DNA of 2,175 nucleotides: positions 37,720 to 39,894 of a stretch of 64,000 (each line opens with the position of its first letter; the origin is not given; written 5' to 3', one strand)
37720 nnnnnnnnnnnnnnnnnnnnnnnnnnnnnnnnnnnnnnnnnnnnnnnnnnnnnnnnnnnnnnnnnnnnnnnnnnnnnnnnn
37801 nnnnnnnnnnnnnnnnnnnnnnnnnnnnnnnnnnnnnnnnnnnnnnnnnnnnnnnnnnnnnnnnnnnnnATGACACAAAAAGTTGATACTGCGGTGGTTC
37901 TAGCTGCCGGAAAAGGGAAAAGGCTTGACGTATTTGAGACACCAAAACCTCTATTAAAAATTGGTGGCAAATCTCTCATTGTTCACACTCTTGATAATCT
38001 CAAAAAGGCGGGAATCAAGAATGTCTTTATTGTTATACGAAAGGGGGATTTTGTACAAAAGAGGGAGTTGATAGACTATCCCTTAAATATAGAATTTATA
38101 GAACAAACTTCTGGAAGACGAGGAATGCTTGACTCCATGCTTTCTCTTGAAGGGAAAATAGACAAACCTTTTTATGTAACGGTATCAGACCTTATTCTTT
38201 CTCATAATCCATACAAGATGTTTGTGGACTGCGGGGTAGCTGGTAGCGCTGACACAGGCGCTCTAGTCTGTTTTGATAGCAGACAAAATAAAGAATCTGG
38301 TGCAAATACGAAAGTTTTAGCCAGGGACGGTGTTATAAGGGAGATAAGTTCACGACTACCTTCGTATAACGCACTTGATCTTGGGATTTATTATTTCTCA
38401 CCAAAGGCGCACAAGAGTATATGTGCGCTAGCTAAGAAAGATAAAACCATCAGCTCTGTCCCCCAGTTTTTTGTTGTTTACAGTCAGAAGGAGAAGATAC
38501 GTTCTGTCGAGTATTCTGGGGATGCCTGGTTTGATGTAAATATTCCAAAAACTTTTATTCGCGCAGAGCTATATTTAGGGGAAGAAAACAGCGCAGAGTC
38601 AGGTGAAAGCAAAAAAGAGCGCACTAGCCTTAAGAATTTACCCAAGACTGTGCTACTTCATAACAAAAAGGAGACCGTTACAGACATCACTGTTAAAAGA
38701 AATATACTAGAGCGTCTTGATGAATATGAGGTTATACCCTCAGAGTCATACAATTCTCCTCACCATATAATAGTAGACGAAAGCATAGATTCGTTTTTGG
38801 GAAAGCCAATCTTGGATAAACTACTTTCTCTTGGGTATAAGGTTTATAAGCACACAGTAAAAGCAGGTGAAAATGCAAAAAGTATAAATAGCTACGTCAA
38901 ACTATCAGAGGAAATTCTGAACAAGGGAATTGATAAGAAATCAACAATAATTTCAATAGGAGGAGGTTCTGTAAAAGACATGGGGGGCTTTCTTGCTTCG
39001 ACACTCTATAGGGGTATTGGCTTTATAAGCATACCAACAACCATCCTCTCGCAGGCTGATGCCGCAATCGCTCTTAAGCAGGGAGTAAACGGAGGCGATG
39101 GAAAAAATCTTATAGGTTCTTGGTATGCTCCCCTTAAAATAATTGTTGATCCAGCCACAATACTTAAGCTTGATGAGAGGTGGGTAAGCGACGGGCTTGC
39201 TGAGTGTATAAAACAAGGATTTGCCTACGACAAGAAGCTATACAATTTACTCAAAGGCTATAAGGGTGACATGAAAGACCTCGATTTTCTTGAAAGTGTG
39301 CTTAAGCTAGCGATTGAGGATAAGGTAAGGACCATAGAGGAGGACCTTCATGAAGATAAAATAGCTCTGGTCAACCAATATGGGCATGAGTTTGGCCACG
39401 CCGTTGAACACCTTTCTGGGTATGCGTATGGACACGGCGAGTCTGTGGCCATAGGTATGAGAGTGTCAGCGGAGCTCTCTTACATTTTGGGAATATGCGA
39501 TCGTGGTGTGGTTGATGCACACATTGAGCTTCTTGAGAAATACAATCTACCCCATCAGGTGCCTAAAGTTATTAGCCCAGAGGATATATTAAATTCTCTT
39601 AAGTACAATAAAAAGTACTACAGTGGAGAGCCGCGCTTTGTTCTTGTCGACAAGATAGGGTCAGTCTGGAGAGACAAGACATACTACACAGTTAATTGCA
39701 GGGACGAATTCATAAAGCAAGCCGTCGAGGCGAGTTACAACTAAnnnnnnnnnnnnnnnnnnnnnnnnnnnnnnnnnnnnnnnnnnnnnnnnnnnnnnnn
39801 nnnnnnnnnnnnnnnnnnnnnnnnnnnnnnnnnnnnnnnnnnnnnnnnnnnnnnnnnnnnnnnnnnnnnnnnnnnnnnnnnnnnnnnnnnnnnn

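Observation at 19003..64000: A roughly 45-kb single-strand glycan island encoding a complete nonulosonic-acid pathway, probably legionaminic/bacillosamine-type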

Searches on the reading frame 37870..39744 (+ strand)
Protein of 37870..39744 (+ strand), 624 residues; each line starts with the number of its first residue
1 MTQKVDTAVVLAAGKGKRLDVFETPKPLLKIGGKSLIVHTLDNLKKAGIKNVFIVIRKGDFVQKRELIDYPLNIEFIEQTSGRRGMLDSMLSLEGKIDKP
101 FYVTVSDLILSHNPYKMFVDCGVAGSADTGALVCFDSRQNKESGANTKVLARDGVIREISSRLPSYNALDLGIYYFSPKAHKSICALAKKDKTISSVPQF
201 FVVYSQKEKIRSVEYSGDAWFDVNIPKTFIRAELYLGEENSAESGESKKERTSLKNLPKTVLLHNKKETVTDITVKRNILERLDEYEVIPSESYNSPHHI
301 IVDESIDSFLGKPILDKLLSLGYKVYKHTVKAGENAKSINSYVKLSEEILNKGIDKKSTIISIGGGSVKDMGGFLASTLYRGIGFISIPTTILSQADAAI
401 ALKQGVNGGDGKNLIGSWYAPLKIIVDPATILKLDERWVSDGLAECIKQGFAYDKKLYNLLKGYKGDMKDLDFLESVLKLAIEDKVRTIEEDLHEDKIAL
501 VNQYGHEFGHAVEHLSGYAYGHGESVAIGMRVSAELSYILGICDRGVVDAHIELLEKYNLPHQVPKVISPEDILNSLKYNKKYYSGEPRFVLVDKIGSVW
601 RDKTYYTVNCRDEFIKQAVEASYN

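Call 9: search_protein_families(library=pfam, proteins=[window:37870-39744:+], max_evalue=0.001)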
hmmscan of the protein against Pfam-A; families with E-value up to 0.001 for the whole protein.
window:37870-39744:+ (624 aa): 6 families
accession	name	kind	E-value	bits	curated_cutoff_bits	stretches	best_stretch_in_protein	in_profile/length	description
PF01761.26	DHQ_synthase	-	4.9e-32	110.4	24.2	1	329-438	3-112/115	3-dehydroquinate synthase N-terminal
PF24621.2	DHQS_C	-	1.9e-28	99.7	27.6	1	442-582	1-143/144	3-dehydroquinate synthase C-terminal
PF12804.13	NTP_transf_3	-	5.5e-13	49.9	27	1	8-109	1-97/160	MobA-like NTP transferase domain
PF00483.29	NTP_transferase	-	7.5e-13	49.1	21.2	1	8-233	2-239/245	Nucleotidyl transferase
PF01128.25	IspD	-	2.7e-07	31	27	1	8-80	3-74/221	2-C-methyl-D-erythritol 4-phosphate cytidylyltransferase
PF13685.12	Fe-ADH_2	-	9.2e-06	26.2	28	1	290-429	15-143/149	Iron-containing alcohol dehydrogenase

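Call 30: search_solved_structures(query=window:37870-39744:+, max_evalue=0.00001, show_alignments=1)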
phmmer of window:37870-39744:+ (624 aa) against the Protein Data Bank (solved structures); distinct sequences matched with E-value up to 0.00001: 23.
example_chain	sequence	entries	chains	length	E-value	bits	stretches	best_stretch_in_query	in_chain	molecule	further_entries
3clh_A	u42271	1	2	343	4e-43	151.1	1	300-598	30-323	3-dehydroquinate synthase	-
3zok_A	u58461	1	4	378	8.1e-43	150.1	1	330-593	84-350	3-DEHYDROQUINATE SYNTHASE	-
5eks_A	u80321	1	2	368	1.1e-42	149.6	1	316-604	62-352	3-dehydroquinate synthase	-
3qbd_A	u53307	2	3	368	6.9e-41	143.7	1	319-597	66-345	3-dehydroquinate synthase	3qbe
3okf_A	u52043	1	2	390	4.2e-40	141.1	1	317-598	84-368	3-dehydroquinate synthase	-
6lk2_A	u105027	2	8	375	3e-39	138.3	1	317-598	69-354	3-dehydroquinate synthase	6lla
2d2x_A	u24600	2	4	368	5.5e-36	127.5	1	329-582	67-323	2-deoxy-scyllo-inosose synthase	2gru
5hvn_A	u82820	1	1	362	3.7e-34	121.5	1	330-603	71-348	3-dehydroquinate synthase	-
1ujn_A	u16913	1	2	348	1.2e-31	113.2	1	330-582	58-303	dehydroquinate synthase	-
1xag_A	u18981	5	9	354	3e-31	111.9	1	299-528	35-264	3-dehydroquinate synthase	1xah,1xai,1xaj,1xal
6c5c_A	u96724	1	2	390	3.6e-28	101.7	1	327-605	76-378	3-dehydroquinate synthase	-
6hqv_A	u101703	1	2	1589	1.4e-27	99.8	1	322-603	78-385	Pentafunctional AROM polypeptide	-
4p53_A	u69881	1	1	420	6.8e-27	97.5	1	267-586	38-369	Cyclase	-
7u5s_A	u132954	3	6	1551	7.3e-27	97.4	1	327-605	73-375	Pentafunctional AROM polypeptide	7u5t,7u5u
1dqs_A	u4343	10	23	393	1.7e-25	92.9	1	333-564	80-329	PROTEIN (3-DEHYDROQUINATE SYNTHASE) | 3-DEHYDROQUINATE SYNTHASE | Pentafunctional AROM polypeptide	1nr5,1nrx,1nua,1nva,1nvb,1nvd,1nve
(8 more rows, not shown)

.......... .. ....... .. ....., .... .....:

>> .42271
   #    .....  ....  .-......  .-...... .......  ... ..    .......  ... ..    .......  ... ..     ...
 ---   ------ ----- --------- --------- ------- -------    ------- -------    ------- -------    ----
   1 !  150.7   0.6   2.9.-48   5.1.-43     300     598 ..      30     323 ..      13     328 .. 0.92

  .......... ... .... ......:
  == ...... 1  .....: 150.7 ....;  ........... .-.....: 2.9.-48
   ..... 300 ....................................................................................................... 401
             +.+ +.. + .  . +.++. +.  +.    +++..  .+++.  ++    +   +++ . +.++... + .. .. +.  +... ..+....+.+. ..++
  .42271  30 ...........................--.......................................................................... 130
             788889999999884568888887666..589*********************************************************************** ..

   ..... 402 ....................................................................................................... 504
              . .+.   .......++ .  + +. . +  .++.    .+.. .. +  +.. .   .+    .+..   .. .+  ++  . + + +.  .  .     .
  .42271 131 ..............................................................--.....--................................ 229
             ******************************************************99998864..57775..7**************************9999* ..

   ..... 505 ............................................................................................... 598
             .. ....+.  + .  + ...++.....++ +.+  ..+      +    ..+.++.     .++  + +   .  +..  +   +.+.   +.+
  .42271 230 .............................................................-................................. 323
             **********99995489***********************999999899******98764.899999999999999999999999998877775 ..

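Call 31: search_protein_families(library=ncbifam, proteins=[window:37870-39744:+], max_evalue=0.00001)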
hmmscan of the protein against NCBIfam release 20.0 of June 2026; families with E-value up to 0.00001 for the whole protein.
window:37870-39744:+ (624 aa): 24 families
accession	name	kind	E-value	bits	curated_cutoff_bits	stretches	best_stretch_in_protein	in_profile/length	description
TIGR01357.1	aroB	equivalog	1.3e-81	274.5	305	1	272-605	2-334/344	3-dehydroquinate synthase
TIGR04425.1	P_lya_rel_AroB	hypoth_equivalog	5.7e-56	190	400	1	294-604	24-331/348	AroB-related putative sugar phosphate phospholyase (cyclizing)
NF010627.0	PRK14021.1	equivalog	2.4e-47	161.5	565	1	321-599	234-522/542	bifunctional shikimate kinase/3-dehydroquinate synthase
NF004852.0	PRK06203.1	equivalog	1.2e-44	152.8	333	1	327-598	91-372/407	3-dehydroquinate synthase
NF010556.0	PRK13951.1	equivalog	5.6e-39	134.3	560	1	330-596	211-474/492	bifunctional shikimate kinase AroK/3-dehydroquinate synthase AroB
NF041135.1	IPPtranDIPPsyn_Thcocales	equivalog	1.1e-22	80.7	580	1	7-238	2-219/419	bifunctional L-myo-inositol-1-phosphate cytidylyltransferase/CDP-L-myo-inositol myo-inositolphosphotransferase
TIGR03992.1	Arch_glmU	subfamily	1.2e-18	67.2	292.1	1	7-238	2-229/393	bifunctional sugar-1-phosphate nucleotidylyltransferase/acetyltransferase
NF041313.1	UDPGP_AglF_Halo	equivalog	1.3e-14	54.2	400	1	8-233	3-231/234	UTP--glucose-1-phosphate uridylyltransferase AglF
NF041173.1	Sug_nt_acttase_Thmprot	equivalog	1.6e-13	50.4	600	1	8-245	3-237/405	bifunctional sugar-1-phosphate nucleotidylyltransferase/acetyltransferase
NF045761.1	NAMPUrTaseMurU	equivalog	5.6e-11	42.7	250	1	8-54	3-51/226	N-acetylmuramate alpha-1-phosphate uridylyltransferase MurU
TIGR01208.1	rmlA_long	equivalog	1.6e-10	40.4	320.25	1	8-233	2-231/353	glucose-1-phosphate thymidylyltransferase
TIGR00453.1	ispD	equivalog_domain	6.1e-09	35.6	181.3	1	8-86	2-80/219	2-C-methyl-D-erythritol 4-phosphate cytidylyltransferase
TIGR00454.1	TIGR00454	hypoth_equivalog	8.4e-09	35.6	174.7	1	8-110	3-101/183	TIGR00454 family protein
NF002022.0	PRK00843.1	equivalog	1.8e-08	33.8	413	1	272-452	13-178/350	NAD(P)-dependent glycerol-1-phosphate dehydrogenase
NF045495.1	AdoCbiPCobY_Meth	equivalog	2.7e-08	33.6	250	1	8-109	3-105/195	adenosylcobinamide-phosphate guanylyltransferase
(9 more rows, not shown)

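Call 33: find_homologous_proteins(query=window:37870-39744:+, max_evalue=1e-10)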
Query window:37870-39744:+ (624 aa): 152 proteins with E <= 1e-10 among 8000 candidates; the best 120 are listed.
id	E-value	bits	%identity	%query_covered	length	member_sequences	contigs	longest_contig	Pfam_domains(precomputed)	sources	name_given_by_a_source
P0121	0.0e+0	1394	100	100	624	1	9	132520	PF00483.30,PF13685.13,PF01128.26,PF24621.3,PF12804.14,PF01761.27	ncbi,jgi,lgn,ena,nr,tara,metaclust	ncbi:MAG: iron-containing alcohol dehydrogenase [Candidatus Pacebacteria bacterium]|jgi:3-dehydroqui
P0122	4.5e-208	711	53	100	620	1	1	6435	PF00483.30,PF13685.13,PF01128.26,PF24621.3,PF12804.14,PF01761.27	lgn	-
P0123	1.0e-205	703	51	99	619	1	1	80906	PF00483.30,PF13685.13,PF24621.3,PF12804.14,PF01761.27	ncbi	ncbi:MAG: iron-containing alcohol dehydrogenase [Patescibacteria group bacterium]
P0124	2.4e-189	649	49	100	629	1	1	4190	PF00483.30,PF13685.13,PF24621.3,PF12804.14,PF01761.27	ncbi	-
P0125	2.3e-187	642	49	99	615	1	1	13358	PF00483.30,PF13685.13,PF01128.26,PF24621.3,PF12804.14,PF01761.27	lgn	-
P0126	3.9e-187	642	48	99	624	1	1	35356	PF00483.30,PF13685.13,PF01128.26,PF24621.3,PF12804.14,PF01761.27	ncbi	-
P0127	5.6e-187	641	49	99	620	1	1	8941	PF00483.30,PF13685.13,PF01128.26,PF24621.3,PF12804.14,PF01761.27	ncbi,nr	ncbi:MAG: iron-containing alcohol dehydrogenase [Spirochaetes bacterium]|nr:iron-containing alcohol 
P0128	8.0e-185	634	48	99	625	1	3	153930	PF00483.30,PF13685.13,PF01128.26,PF24621.3,PF12804.14,PF01761.27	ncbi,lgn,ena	ncbi:MAG: iron-containing alcohol dehydrogenase [Patescibacteria group bacterium]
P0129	2.8e-184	632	48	100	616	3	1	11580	PF00483.30,PF13685.13,PF24621.3,PF12804.14,PF01761.27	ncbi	-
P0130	6.3e-183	628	48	99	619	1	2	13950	PF00483.30,PF13685.13,PF24621.3,PF12804.14,PF01761.27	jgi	-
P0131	2.7e-182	626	48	99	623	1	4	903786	PF00483.30,PF13685.13,PF01128.26,PF24621.3,PF12804.14,PF01761.27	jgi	jgi:3-dehydroquinate synthase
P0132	5.2e-182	625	50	100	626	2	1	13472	PF00483.30,PF13685.13,PF01128.26,PF24621.3,PF12804.14,PF01761.27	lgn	-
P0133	1.1e-179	617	46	99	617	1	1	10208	PF00483.30,PF13685.13,PF24621.3,PF12804.14,PF01761.27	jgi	-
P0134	2.0e-179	616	47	99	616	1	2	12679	PF13685.13,PF24621.3,PF12804.14,PF01761.27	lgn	-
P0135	5.0e-179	615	48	99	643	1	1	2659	PF00483.30,PF13685.13,PF24621.3,PF12804.14,PF01761.27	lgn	-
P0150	3.4e-165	569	46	100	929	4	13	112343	PF00483.30,PF13685.13,PF24621.3,PF12804.14,PF01636.30,PF01761.27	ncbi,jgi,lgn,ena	-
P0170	5.5e-96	341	33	98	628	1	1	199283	PF00483.30,PF13685.13,PF24621.3,PF12804.14,PF01761.27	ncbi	ncbi:MAG: NTP transferase domain-containing protein [Kofleriaceae bacterium]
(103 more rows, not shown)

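Call 34: find_encoding_contigs(protein=P0170, flank=8000, max_places=2)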
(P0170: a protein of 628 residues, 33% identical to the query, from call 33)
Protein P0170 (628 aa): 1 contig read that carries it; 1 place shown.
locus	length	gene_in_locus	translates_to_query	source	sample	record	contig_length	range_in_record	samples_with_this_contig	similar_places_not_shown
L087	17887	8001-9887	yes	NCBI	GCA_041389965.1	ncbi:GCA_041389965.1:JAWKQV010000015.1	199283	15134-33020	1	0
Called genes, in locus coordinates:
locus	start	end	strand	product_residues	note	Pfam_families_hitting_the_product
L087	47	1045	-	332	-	-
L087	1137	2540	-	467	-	PF00072:Response_reg, PF00158:Sigma54_activat, PF14532:Sigma54_activ_2, PF07728:AAA_5 (faint), PF25601:AAA_lid_14, PF02954:HTH_8 (weak)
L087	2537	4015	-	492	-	PF00672:HAMP, PF00512:HisKA, PF13581:HATPase_c_2 (weak), PF02518:HATPase_c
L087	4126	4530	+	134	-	-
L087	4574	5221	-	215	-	-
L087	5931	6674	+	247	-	PF00034:Cytochrom_C (weak), PF13442:Cytochrome_CBB3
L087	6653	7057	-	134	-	-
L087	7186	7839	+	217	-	PF13442:Cytochrome_CBB3 (faint)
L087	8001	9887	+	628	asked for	PF00483:NTP_transferase (weak), PF12804:NTP_transf_3, PF13685:Fe-ADH_2 (weak), PF01761:DHQ_synthase, PF24621:DHQS_C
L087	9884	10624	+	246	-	PF00106:adh_short, PF01370:Epimerase (weak), PF08659:KR, PF13460:NAD_binding_10, PF13561:adh_short_C2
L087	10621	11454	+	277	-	PF00294:PfkB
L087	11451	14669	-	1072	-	PF00873:ACR_tran, PF02355:SecD_SecF_C (weak)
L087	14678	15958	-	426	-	-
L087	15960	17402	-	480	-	PF02321:OEP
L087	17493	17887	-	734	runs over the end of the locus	PF17804:TSP_NTD, PF00595:PDZ, PF17820:PDZ_6 (weak), PF03572:Peptidase_S41, PF11818:DUF3340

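Call 35: find_encoding_contigs(protein=P0150, flank=8000, max_places=2)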
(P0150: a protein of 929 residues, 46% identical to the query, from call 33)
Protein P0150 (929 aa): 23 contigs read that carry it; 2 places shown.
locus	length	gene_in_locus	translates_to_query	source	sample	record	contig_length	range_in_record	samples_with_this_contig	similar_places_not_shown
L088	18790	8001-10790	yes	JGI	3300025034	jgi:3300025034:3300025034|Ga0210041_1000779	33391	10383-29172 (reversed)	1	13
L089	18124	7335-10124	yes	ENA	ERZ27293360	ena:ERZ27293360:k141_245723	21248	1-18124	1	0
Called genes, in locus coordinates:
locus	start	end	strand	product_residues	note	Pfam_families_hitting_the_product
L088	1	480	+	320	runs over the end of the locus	PF01408:GFO_IDH_MocA, PF02894:GFO_IDH_MocA_C, PF22725:GFO_IDH_MocA_C3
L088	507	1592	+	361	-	PF21360:PylC-like_N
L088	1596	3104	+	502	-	PF01073:3Beta_HSD, PF01370:Epimerase, PF02719:Polysacc_synt_2 (weak), PF04321:RmlD_sub_bind, PF16363:GDP_Man_Dehyd, PF07993:NAD_binding_4 (weak), PF13419:HAD_2, PF13242:Hydrolase_like (weak)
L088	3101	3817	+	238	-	PF00891:Methyltransf_2 (weak), PF08003:Methyltransf_9 (weak), PF13489:Methyltransf_23, PF13847:Methyltransf_31, PF08241:Methyltransf_11, PF08242:Methyltransf_12, PF13649:Methyltransf_25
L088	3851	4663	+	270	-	PF00535:Glycos_transf_2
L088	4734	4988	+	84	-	PF12728:HTH_17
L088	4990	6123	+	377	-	PF00534:Glycos_transf_1, PF13692:Glyco_trans_1_4, PF13524:Glyco_trans_1_2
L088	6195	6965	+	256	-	PF01066:CDP-OH_P_transf (weak)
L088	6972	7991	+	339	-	PF08240:ADH_N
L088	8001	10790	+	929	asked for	PF00483:NTP_transferase (weak), PF12804:NTP_transf_3, PF13685:Fe-ADH_2 (weak), PF01761:DHQ_synthase, PF24621:DHQS_C, PF01636:APH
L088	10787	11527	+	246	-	PF00483:NTP_transferase, PF01128:IspD (faint), PF12804:NTP_transf_3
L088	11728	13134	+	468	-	PF04464:Glyphos_transf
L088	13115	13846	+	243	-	PF02348:CTP_transf_3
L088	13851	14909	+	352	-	PF03102:NeuB, PF08666:SAF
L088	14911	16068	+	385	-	PF02350:Epimerase_2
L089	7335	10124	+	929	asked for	PF00483:NTP_transferase (weak), PF12804:NTP_transf_3, PF13685:Fe-ADH_2 (weak), PF01761:DHQ_synthase, PF24621:DHQS_C, PF01636:APH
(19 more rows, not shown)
